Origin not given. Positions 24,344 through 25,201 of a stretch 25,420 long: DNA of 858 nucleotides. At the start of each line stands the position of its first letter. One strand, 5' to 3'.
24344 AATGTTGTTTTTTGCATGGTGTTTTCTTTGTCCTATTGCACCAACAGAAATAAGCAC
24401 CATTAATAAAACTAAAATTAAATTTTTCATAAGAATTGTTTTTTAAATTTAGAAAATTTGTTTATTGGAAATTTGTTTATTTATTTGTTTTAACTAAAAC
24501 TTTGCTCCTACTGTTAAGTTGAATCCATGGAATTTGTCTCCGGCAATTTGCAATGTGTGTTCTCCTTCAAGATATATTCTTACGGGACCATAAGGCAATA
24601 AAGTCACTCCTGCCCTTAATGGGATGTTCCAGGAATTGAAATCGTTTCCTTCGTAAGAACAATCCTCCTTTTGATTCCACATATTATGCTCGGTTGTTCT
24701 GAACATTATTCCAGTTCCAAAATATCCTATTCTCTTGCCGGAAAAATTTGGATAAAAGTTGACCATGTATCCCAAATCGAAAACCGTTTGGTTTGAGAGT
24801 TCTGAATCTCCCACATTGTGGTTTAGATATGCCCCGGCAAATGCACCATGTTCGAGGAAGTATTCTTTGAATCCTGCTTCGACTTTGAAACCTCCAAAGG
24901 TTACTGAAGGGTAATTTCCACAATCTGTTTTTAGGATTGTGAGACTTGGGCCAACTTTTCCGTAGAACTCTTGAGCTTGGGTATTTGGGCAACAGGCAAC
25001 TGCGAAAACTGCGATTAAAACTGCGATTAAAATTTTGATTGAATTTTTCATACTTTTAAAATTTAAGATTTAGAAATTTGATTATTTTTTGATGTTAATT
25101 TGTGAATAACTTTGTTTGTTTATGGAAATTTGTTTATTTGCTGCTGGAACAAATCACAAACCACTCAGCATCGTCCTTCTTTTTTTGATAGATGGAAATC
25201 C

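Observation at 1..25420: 25 kb of strictly co-oriented, envelope-biased ORFans with no hallmark genes: candidate cassette array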

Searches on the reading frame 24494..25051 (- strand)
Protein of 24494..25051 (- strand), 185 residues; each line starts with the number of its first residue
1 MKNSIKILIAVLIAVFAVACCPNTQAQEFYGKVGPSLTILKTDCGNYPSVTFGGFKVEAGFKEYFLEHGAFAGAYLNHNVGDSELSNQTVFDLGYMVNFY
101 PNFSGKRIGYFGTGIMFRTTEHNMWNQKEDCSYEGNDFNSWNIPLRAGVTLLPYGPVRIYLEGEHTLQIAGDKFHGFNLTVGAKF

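Call 8: find_encoding_contigs(protein=window:24494-25051:-, flank=10000, max_places=6)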
Protein window:24494-25051:- (185 aa): 13 contigs read that carry it; 6 places shown.
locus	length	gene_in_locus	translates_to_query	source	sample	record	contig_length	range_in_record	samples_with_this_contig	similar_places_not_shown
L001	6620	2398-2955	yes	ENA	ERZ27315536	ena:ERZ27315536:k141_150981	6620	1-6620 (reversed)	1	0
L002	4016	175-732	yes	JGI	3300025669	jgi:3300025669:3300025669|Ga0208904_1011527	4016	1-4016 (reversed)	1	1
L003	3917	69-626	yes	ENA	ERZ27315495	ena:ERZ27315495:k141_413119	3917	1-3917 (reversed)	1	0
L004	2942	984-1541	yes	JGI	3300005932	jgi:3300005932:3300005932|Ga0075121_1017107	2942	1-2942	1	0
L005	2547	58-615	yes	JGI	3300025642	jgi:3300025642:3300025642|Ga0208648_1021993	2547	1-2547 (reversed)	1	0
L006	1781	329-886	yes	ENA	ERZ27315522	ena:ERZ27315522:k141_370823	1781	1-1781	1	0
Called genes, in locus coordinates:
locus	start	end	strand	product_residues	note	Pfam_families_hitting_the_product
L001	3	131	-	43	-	?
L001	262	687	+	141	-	-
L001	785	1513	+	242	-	-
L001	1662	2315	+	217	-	-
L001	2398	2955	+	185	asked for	-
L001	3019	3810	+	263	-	PF01476:LysM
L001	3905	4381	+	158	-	-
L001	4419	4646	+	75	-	-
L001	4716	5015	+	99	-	-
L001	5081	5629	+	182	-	-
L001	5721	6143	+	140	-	-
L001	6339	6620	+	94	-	?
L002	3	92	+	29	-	?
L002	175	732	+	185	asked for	-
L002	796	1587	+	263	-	PF01476:LysM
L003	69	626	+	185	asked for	-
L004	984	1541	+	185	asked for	-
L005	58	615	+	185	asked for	-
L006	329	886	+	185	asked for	-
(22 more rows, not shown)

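Call 16: find_related_loci(query=window:24494-25051:-, collection=viral_contigs, flank=10000)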
Query window:24494-25051:- (185 aa) in viral_contigs; peptide patterns used: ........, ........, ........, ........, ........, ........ (x = any residue, [..] = any of these).
4 stretches matched a pattern, but none encodes a relative of the query by tblastn (E <= 1e-3).

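Call 17: find_related_loci(query=window:24494-25051:-, collection=genome_contigs, flank=10000)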
Query window:24494-25051:- (185 aa) in genome_contigs; peptide patterns used: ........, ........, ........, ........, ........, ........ (x = any residue, [..] = any of these).
56 stretches matched a pattern, but none encodes a relative of the query by tblastn (E <= 1e-3).
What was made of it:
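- G04 has no relative in 185,579 species genomes (call 17).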

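Call 19: find_related_loci(query=window:24494-25051:-, collection=metagenome_contigs, flank=10000)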
Query window:24494-25051:- (185 aa) in metagenome_contigs; peptide patterns used: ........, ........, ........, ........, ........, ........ (x = any residue, [..] = any of these).
75 stretches matched a pattern, but none encodes a relative of the query by tblastn (E <= 1e-3).
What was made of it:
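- Tried and rejected: Scans with G04 of viral, genome and metagenome collections found no relative (calls 16, 17, 19).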

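Call 42: search_protein_families(library=pfam, max_evalue=0.1, proteins=[L001:262-687:+, L001:785-1513:+])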
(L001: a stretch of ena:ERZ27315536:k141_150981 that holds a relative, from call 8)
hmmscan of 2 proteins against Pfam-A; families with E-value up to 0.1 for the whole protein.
L001:262-687:+ (141 aa): 1 family
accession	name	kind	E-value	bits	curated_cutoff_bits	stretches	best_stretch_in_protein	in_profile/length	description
PF06296.18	RelE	-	0.074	13.7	27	1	27-99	46-118/120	RelE toxin of RelE / RelB toxin-antitoxin system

L001:785-1513:+ (242 aa): 1 family
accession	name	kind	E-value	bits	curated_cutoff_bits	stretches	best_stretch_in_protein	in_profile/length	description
PF20591.4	DUF6792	-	0.012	15.4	25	1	96-175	138-219/220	Domain of unknown function (DUF6792)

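Call 43: search_protein_families(library=ncbifam, max_evalue=0.01, proteins=[L001:262-687:+, L001:785-1513:+])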
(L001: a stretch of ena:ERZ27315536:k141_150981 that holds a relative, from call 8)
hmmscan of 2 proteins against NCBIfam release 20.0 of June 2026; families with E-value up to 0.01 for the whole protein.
L001:262-687:+ (141 aa): 0 families

L001:785-1513:+ (242 aa): 0 families

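Call 94: predict_structure(protein=window:24494-25051:-)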
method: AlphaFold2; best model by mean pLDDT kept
length: 185 residues; sequences in the alignment: 1
mean_pLDDT: 35.0   pTM: 0.18
mean pLDDT of the five models: 35.0, 30.9, 29.9, 29.2, 28.6
residues with pLDDT >= 90: 0; 70-90: 10; 50-70: 11; < 50: 164
segments of 3 or more residues with pLDDT < 50: 22-185
pLDDT, mean of each block of 10 residues (from residue 1): 71 66 36 28 28 27 27 32 33 33 34 32 31 32 29 34 31 31 26
secondary structure, 60 per line:
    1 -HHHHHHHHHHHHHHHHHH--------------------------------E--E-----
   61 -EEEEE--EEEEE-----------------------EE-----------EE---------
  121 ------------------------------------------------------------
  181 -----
elements in order: H2-19 E62-66 E69-73
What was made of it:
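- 24494..25051 (-): G04, 185 aa, signal peptide (..NTQAQE), C-terminal ..VGAKF, no family. The single-sequence AF2 model is unusable (pLDDT 35, call 94).
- Tried and rejected: Single-sequence AF2 of G04 was unusable (pLDDT 35, call 94).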
